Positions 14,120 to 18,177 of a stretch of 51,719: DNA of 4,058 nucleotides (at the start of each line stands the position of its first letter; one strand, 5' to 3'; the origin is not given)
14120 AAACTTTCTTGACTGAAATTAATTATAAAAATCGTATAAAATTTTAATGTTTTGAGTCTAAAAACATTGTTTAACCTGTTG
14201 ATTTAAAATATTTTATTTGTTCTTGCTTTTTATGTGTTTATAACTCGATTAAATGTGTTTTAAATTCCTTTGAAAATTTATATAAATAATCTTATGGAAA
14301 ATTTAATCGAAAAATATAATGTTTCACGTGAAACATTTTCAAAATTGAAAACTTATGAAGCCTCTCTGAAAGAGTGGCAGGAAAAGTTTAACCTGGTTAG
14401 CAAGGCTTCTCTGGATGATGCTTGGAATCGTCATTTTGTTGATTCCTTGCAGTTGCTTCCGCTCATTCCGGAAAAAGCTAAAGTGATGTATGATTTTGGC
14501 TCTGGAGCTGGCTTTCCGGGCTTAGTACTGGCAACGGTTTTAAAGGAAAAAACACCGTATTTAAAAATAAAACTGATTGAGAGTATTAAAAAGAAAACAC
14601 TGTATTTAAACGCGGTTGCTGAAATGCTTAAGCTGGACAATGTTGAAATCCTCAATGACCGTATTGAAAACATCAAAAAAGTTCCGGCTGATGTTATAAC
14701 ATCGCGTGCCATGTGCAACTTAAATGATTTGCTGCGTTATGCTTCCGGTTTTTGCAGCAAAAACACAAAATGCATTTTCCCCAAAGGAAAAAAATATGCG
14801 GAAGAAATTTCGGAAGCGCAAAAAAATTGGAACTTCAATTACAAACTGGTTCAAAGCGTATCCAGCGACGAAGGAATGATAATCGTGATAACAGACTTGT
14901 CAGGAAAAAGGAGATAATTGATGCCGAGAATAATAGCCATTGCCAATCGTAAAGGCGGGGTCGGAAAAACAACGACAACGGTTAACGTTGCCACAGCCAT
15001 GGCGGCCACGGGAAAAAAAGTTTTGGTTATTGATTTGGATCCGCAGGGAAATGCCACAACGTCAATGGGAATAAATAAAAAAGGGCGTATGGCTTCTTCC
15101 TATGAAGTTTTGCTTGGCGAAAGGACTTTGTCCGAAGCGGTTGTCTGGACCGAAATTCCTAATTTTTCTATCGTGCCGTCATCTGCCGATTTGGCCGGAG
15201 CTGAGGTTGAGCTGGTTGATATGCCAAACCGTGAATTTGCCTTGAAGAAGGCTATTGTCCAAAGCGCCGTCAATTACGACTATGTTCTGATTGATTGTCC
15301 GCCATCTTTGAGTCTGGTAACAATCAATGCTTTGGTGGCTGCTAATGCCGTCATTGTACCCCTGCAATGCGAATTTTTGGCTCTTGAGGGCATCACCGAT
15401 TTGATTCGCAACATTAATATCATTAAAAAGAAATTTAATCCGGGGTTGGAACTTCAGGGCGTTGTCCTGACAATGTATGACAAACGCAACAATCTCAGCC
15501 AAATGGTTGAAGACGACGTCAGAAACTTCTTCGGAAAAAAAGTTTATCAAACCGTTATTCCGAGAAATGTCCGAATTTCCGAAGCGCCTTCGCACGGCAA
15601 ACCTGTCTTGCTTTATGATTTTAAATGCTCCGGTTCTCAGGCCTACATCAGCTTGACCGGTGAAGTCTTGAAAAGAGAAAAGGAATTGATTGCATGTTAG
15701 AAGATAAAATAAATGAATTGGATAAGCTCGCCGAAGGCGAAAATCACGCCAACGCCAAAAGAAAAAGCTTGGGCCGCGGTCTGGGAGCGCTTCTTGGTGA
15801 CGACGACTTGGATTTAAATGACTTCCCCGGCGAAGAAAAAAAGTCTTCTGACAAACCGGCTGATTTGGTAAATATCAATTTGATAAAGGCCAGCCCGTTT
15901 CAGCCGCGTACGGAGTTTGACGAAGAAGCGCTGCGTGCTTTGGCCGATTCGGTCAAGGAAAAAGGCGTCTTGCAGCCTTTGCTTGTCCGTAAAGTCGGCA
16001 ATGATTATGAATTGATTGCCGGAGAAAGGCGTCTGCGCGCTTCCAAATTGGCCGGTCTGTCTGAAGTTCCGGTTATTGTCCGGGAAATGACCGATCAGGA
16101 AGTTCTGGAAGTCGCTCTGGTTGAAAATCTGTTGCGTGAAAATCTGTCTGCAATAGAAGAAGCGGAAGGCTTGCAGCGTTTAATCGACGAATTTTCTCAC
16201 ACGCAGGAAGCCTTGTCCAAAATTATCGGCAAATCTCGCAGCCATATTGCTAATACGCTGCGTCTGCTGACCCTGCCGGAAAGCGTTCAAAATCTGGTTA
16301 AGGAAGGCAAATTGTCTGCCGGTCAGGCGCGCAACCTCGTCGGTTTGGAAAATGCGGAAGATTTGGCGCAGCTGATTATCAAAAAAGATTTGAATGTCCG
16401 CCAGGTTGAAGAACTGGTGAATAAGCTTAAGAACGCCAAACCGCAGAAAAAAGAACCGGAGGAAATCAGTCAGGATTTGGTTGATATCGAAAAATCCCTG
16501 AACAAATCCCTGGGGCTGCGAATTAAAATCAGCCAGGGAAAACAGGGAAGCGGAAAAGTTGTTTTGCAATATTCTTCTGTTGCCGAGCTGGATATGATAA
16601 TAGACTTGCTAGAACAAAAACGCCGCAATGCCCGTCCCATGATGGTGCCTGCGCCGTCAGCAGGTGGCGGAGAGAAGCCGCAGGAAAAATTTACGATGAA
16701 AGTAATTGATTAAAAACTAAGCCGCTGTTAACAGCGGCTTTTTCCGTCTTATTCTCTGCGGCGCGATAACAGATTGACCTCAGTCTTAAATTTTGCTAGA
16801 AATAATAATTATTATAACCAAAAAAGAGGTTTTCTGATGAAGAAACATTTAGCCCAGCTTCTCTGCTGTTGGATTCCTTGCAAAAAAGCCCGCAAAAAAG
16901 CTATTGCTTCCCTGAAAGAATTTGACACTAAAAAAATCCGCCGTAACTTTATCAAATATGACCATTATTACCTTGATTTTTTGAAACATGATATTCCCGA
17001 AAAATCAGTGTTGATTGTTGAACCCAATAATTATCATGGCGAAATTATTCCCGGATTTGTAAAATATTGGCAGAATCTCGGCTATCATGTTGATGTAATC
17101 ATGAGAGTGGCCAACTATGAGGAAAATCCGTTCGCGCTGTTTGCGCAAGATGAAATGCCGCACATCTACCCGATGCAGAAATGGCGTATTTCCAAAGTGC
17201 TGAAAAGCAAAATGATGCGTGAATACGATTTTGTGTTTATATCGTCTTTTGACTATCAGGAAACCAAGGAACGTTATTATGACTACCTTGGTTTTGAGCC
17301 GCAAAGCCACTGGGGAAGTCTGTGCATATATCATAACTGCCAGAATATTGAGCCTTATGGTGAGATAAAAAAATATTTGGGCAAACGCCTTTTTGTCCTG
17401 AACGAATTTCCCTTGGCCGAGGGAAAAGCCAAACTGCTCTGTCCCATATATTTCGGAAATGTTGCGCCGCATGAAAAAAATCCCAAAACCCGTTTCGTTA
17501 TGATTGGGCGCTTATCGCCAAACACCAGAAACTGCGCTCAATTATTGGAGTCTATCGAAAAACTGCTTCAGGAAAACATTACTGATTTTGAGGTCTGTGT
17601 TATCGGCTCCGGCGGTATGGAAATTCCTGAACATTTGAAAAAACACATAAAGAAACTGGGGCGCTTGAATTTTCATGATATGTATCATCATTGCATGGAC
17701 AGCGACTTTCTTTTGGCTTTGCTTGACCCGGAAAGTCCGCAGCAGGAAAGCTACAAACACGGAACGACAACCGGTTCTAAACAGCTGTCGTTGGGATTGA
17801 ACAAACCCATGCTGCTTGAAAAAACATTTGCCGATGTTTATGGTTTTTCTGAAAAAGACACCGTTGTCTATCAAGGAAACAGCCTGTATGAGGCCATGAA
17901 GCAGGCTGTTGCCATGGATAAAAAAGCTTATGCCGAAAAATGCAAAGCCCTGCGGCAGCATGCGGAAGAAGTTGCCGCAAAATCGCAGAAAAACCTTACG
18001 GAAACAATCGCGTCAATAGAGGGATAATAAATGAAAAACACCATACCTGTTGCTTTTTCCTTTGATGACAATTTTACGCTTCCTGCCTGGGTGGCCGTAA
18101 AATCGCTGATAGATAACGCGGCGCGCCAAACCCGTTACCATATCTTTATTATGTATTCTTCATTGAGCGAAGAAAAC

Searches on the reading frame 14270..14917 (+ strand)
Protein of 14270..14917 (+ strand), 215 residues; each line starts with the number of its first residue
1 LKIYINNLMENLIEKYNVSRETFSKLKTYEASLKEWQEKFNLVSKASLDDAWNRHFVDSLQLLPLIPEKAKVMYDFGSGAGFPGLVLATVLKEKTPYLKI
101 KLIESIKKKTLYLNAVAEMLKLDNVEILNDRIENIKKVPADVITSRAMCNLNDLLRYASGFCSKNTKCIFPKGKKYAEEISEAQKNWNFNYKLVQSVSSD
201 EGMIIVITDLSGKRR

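Call 7: search_protein_families(library=pfam, proteins=[window:14270-14917:+])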
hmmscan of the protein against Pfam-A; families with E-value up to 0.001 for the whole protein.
window:14270-14917:+ (215 aa): 2 families
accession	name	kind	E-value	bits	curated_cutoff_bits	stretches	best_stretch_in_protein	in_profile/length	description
PF02527.21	GidB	-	3.5e-44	150.8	27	1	24-199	3-175/184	rRNA small subunit methyltransferase G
PF13847.12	Methyltransf_31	-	8.8e-05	22.7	27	1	68-174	2-113/145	Methyltransferase domain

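Call 22: find_homologous_proteins(query=window:14270-14917:+, max_evalue=1e-40)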
Query window:14270-14917:+ (215 aa): 741 proteins with E <= 1e-40 among 1832 candidates; the best 120 are listed.
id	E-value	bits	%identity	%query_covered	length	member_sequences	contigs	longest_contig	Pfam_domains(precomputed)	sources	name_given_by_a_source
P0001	2.8e-122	424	93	96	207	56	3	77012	PF02527.22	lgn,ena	-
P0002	3.7e-103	361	78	100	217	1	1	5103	PF02527.22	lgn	-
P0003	2.2e-101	356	79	96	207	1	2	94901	PF02527.22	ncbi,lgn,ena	-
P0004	3.3e-95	335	73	96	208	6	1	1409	PF02527.22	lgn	-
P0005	9.0e-95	334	73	95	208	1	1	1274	PF02527.22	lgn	-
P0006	1.7e-94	333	73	96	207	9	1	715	PF02527.22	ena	-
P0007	5.3e-93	328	73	95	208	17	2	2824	PF02527.22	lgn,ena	-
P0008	5.3e-93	328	74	96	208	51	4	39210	PF02527.22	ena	-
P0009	8.0e-93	328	74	95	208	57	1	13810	PF02527.22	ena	-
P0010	4.0e-91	322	72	96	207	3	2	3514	PF02527.22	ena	-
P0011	6.8e-91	321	72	96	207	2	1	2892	PF02527.22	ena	-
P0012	7.7e-91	321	72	96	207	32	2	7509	PF02527.22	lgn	-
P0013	2.2e-90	320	71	96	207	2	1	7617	PF02527.22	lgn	-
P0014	2.6e-90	320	71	96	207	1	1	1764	PF02527.22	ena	-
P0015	5.2e-90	319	71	96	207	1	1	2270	PF02527.22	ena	-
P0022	6.2e-86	305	67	94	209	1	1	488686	PF02527.22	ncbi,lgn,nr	ncbi:MAG: 16S rRNA (guanine(527)-N(7))-methyltransferase RsmG [Alphaproteobacteria bacterium]|nr:16S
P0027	4.7e-84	299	68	95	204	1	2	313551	PF02527.22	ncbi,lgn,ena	-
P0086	4.4e-78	280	65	96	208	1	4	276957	PF02527.22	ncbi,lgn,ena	-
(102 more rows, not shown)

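Call 23: find_encoding_contigs(protein=P0001, flank=10000, max_places=3)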
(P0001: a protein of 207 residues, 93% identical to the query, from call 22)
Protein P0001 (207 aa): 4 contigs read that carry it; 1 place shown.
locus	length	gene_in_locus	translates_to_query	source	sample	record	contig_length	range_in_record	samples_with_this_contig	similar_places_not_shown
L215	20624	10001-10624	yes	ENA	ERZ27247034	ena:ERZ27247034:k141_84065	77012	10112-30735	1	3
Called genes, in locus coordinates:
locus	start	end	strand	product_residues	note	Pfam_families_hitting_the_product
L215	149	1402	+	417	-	PF07498:Rho_N, PF07497:Rho_RNA_bind, PF00006:ATP-synt_ab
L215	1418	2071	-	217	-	-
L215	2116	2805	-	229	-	PF00702:Hydrolase, PF13419:HAD_2, PF13242:Hydrolase_like (weak)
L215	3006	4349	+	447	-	PF10396:TrmE_N, PF00350:Dynamin_N (faint), PF12631:MnmE_helical, PF01926:MMR_HSR1, PF02421:FeoB_N, PF16897:MMR_HSR1_Xtn (weak)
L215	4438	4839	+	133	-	-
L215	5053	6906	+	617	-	PF01134:GIDA, PF12831:FAD_oxidored, PF21680:GIDA_C_1st, PF13932:SAM_GIDA_C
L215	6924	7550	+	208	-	PF08668:HDOD (weak), PF01966:HD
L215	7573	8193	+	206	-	PF08668:HDOD, PF01966:HD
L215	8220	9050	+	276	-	PF02811:PHP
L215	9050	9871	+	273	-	PF02811:PHP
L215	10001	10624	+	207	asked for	PF02527:GidB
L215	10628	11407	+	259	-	PF00142:Fer4_NifH, PF01656:CbiA, PF02374:ArsA_ATPase (weak), PF06564:CBP_BcsQ, PF09140:MipZ, PF10609:ParA, PF13614:AAA_31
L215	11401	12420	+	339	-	PF02195:ParB_N, PF17762:HTH_ParB, PF23552:ParB_C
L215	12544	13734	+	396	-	PF13692:Glyco_trans_1_4 (faint)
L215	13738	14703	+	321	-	PF01501:Glyco_transf_8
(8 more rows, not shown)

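Call 24: find_encoding_contigs(protein=P0003, flank=10000, max_places=2)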
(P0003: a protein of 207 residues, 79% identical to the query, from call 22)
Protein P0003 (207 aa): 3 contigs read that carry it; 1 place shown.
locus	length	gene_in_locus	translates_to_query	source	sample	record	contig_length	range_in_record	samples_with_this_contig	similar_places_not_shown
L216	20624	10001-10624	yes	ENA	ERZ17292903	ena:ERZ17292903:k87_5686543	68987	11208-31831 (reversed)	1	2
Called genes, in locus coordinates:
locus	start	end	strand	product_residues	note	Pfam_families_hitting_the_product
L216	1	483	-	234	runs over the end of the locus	PF00929:RNase_T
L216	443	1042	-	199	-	PF01121:CoaE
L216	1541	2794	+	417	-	PF07498:Rho_N, PF07497:Rho_RNA_bind, PF00006:ATP-synt_ab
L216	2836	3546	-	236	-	-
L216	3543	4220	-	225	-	PF00702:Hydrolase, PF13419:HAD_2, PF13242:Hydrolase_like (weak)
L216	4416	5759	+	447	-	PF10396:TrmE_N, PF12631:MnmE_helical, PF00350:Dynamin_N (faint), PF01926:MMR_HSR1, PF02421:FeoB_N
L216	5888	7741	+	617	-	PF01134:GIDA, PF12831:FAD_oxidored (weak), PF21680:GIDA_C_1st, PF13932:SAM_GIDA_C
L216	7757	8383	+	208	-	PF08668:HDOD (weak), PF01966:HD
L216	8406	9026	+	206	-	PF08668:HDOD (weak), PF01966:HD (weak)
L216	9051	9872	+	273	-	PF02811:PHP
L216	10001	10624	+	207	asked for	PF02527:GidB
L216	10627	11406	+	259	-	PF00142:Fer4_NifH, PF01656:CbiA, PF02374:ArsA_ATPase (weak), PF06564:CBP_BcsQ, PF09140:MipZ, PF10609:ParA, PF13614:AAA_31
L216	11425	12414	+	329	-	PF02195:ParB_N, PF17762:HTH_ParB, PF23552:ParB_C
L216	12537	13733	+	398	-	-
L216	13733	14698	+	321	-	PF01501:Glyco_transf_8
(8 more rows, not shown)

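Call 25: find_encoding_contigs(protein=P0008, flank=10000, max_places=2)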
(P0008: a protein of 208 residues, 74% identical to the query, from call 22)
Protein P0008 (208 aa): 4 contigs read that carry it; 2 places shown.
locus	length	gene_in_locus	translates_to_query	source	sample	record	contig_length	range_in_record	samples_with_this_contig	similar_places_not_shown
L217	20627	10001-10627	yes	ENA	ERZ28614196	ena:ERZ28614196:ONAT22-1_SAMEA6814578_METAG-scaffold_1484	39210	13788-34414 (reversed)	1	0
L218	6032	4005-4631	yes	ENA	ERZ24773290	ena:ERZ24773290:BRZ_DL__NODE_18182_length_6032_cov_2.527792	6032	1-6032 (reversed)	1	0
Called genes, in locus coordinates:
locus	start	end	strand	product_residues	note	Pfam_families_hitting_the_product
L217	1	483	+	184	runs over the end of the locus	PF01713:Smr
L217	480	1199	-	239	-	PF00929:RNase_T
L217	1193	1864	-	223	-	PF01121:CoaE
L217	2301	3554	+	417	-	PF07498:Rho_N, PF07497:Rho_RNA_bind, PF00006:ATP-synt_ab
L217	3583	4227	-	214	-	-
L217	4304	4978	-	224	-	PF00702:Hydrolase, PF13419:HAD_2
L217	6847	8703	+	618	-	PF00890:FAD_binding_2 (faint), PF01134:GIDA, PF12831:FAD_oxidored (weak), PF21680:GIDA_C_1st, PF13932:SAM_GIDA_C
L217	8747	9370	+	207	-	PF01966:HD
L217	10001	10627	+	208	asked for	PF02527:GidB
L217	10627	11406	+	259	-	PF00142:Fer4_NifH, PF01656:CbiA, PF02374:ArsA_ATPase (weak), PF06564:CBP_BcsQ, PF09140:MipZ, PF10609:ParA, PF13614:AAA_31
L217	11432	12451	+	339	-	PF02195:ParB_N, PF17762:HTH_ParB, PF23552:ParB_C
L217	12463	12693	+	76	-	-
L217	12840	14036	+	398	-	-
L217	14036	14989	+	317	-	PF01501:Glyco_transf_8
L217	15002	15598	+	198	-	PF25087:GMPPB_C (faint), PF00132:Hexapep, PF14602:Hexapep_2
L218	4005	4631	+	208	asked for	PF02527:GidB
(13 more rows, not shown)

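Call 27: find_encoding_contigs(protein=P0086, flank=10000, max_places=1)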
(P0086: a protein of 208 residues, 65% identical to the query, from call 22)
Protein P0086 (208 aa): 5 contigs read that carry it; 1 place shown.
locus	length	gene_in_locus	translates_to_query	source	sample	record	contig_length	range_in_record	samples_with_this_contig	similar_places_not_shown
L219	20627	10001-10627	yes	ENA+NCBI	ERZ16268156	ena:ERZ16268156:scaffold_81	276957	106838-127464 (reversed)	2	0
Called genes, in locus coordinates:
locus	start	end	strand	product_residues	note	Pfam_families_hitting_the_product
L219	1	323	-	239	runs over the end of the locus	PF00929:RNase_T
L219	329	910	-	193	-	PF01121:CoaE, PF13521:AAA_28 (faint)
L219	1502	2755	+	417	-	PF07498:Rho_N, PF07497:Rho_RNA_bind, PF00006:ATP-synt_ab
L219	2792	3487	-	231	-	PF00702:Hydrolase, PF13419:HAD_2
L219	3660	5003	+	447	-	PF10396:TrmE_N, PF12631:MnmE_helical, PF00350:Dynamin_N (weak), PF01926:MMR_HSR1, PF02421:FeoB_N, PF16897:MMR_HSR1_Xtn (weak)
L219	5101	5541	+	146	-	-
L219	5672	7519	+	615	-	PF00890:FAD_binding_2 (faint), PF01134:GIDA, PF12831:FAD_oxidored, PF21680:GIDA_C_1st, PF13932:SAM_GIDA_C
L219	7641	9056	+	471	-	PF00275:EPSP_synthase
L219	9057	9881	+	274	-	PF02811:PHP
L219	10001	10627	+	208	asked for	PF02527:GidB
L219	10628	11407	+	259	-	PF00142:Fer4_NifH, PF00448:SRP54 (faint), PF01656:CbiA, PF02374:ArsA_ATPase, PF06564:CBP_BcsQ, PF09140:MipZ, PF10609:ParA, PF13614:AAA_31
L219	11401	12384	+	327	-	PF02195:ParB_N, PF17762:HTH_ParB, PF23552:ParB_C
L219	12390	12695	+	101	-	-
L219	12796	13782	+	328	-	PF00565:SNase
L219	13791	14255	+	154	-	PF02367:TsaE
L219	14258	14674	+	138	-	PF07475:Hpr_kinase_C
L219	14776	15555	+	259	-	PF02405:MlaE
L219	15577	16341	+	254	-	PF00005:ABC_tran, PF13304:AAA_21 (faint)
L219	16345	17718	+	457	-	PF18073:Zn_ribbon_LapB, PF03796:DnaB_C (faint), PF06745:ATPase, PF13481:AAA_25, PF23442:DUF7125 (weak), PF13541:ChlI, PF05362:Lon_C (faint)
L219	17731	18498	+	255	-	PF02674:Colicin_V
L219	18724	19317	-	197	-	PF21176:RecR_HhH (weak), PF02132:RecR_ZnF (weak), PF13662:Toprim_4, PF21175:RecR_C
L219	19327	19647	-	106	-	PF02575:YbaB_DNA_bd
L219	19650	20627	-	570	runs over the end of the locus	PF05496:RuvB_N (faint), PF13177:DNA_pol3_delta2, PF13173:AAA_14 (faint), PF13401:AAA_22 (faint), PF00004:AAA (weak), PF22608:DNAX_ATPase_lid, PF12169:DNA_pol3_gamma3, PF12362:DUF3646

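Call 28: find_encoding_contigs(protein=P0022, flank=10000, max_places=1)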
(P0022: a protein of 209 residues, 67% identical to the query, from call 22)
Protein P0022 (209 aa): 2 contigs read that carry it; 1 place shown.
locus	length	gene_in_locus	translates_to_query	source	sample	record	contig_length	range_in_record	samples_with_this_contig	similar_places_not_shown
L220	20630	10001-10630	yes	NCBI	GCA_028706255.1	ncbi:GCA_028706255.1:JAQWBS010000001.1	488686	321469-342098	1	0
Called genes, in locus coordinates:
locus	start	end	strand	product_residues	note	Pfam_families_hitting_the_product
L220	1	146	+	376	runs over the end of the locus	PF01546:Peptidase_M20, PF07687:M20_dimer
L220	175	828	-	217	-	PF00702:Hydrolase, PF13419:HAD_2, PF13242:Hydrolase_like (weak)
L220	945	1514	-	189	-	PF13847:Methyltransf_31 (weak), PF02390:Methyltransf_4 (weak), PF13649:Methyltransf_25 (weak)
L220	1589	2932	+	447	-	PF10396:TrmE_N, PF16897:MMR_HSR1_Xtn (faint), PF12631:MnmE_helical, PF00350:Dynamin_N (weak), PF01926:MMR_HSR1, PF02421:FeoB_N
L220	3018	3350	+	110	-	PF00550:PP-binding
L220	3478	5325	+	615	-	PF01134:GIDA, PF12831:FAD_oxidored, PF21680:GIDA_C_1st, PF13932:SAM_GIDA_C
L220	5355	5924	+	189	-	PF00293:NUDIX (weak)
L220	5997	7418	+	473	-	PF00275:EPSP_synthase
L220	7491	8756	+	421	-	PF08668:HDOD (faint), PF01966:HD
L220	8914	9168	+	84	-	-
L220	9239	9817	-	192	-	PF02525:Flavodoxin_2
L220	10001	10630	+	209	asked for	PF02527:GidB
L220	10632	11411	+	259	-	PF00142:Fer4_NifH, PF01656:CbiA, PF02374:ArsA_ATPase (weak), PF06564:CBP_BcsQ, PF09140:MipZ, PF10609:ParA, PF13614:AAA_31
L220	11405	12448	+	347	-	PF02195:ParB_N, PF17762:HTH_ParB, PF23552:ParB_C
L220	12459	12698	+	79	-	-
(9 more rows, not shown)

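Call 29: find_encoding_contigs(protein=P0027, flank=10000, max_places=1)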
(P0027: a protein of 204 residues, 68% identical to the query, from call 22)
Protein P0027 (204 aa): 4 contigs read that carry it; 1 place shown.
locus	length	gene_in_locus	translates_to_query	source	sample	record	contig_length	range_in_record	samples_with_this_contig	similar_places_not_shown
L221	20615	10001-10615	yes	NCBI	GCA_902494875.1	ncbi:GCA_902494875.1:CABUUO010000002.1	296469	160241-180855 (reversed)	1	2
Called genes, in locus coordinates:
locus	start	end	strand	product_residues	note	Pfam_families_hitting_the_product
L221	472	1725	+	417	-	PF07498:Rho_N, PF07497:Rho_RNA_bind, PF00006:ATP-synt_ab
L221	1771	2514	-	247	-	-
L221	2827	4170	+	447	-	PF10396:TrmE_N, PF12631:MnmE_helical, PF00350:Dynamin_N (weak), PF01926:MMR_HSR1, PF02421:FeoB_N (weak), PF16897:MMR_HSR1_Xtn (weak)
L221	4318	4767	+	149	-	-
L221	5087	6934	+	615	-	PF00890:FAD_binding_2 (faint), PF01134:GIDA, PF12831:FAD_oxidored, PF21680:GIDA_C_1st, PF13932:SAM_GIDA_C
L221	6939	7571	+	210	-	PF08668:HDOD (weak), PF01966:HD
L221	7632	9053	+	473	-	PF00275:EPSP_synthase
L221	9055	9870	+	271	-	PF02811:PHP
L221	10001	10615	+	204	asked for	PF02527:GidB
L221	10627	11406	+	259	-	PF00142:Fer4_NifH, PF01656:CbiA, PF02374:ArsA_ATPase (weak), PF06564:CBP_BcsQ, PF09140:MipZ, PF10609:ParA, PF13614:AAA_31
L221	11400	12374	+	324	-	PF02195:ParB_N, PF17762:HTH_ParB, PF23552:ParB_C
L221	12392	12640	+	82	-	-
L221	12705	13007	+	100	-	-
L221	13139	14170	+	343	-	PF00565:SNase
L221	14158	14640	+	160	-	PF02367:TsaE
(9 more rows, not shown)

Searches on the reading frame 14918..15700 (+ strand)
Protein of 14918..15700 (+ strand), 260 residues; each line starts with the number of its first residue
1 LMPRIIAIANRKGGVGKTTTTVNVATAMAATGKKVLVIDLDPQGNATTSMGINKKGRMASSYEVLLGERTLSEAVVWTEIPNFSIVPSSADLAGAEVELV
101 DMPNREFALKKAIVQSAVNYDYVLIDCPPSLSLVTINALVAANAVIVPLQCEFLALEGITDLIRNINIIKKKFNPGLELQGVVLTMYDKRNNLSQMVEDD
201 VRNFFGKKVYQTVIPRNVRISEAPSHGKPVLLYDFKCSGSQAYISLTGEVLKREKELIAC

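Call 8: search_protein_families(library=pfam, proteins=[window:14918-15700:+])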
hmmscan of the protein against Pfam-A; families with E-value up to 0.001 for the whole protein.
window:14918-15700:+ (260 aa): 9 families
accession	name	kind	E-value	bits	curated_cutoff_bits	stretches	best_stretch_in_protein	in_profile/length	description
PF13614.12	AAA_31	-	4.9e-65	219.2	27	1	4-178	2-176/177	AAA domain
PF01656.29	CbiA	-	6.7e-31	107.3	25.4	1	6-230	1-125/125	CobQ/CobB/MinD/ParA nucleotide binding domain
PF09140.17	MipZ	-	1e-14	55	20.7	1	5-159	2-139/262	ATPase MipZ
PF00142.24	Fer4_NifH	-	1.9e-12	47.7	25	1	6-50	3-46/271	4Fe-4S iron sulfur cluster binding proteins, NifH/frxC family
PF10609.15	ParA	-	2.2e-12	47.4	27.1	1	4-171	4-162/246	NUBPL iron-transfer P-loop NTPase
PF06564.18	CBP_BcsQ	-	1.6e-09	38.1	21.3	1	5-186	3-184/234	Cellulose biosynthesis protein BcsQ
PF02374.21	ArsA_ATPase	-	1.7e-07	31.2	24.3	1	11-47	8-44/305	Anion-transporting ATPase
PF00448.28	SRP54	-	0.00026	21.1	22.7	0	14-41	11-38/196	SRP54-type protein, GTPase domain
PF03029.23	ATP_bind_1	-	0.00092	19.5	27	0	14-43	6-35/240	Conserved hypothetical ATP binding protein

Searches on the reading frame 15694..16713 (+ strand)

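Call 8: search_protein_families(library=pfam, proteins=[window:15694-16713:+])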
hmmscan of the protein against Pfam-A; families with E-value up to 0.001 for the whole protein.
window:15694-16713:+ (339 aa): 3 families
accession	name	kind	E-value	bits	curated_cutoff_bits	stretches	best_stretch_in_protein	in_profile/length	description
PF02195.25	ParB_N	-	6.6e-34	116.3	26.3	1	59-146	6-94/95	ParB N-terminal domain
PF17762.8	HTH_ParB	-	1e-33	116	22.6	1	149-247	1-102/102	ParB HTH domain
PF23552.2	ParB_C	-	1.8e-12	47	23.8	1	259-306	2-49/50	ParB dimerisation domain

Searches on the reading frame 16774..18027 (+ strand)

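Call 60: search_protein_families(library=pfam, proteins=[window:16774-18027:+])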
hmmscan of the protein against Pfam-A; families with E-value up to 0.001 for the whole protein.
window:16774-18027:+ (417 aa): 2 families
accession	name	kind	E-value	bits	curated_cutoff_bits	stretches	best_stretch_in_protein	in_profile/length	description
PF13692.12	Glyco_trans_1_4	-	9e-05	23.2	27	1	240-301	3-64/142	Glycosyl transferases group 1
PF00534.26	Glycos_transf_1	-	0.00025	21.1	26.4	1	235-311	12-85/172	Glycosyl transferases group 1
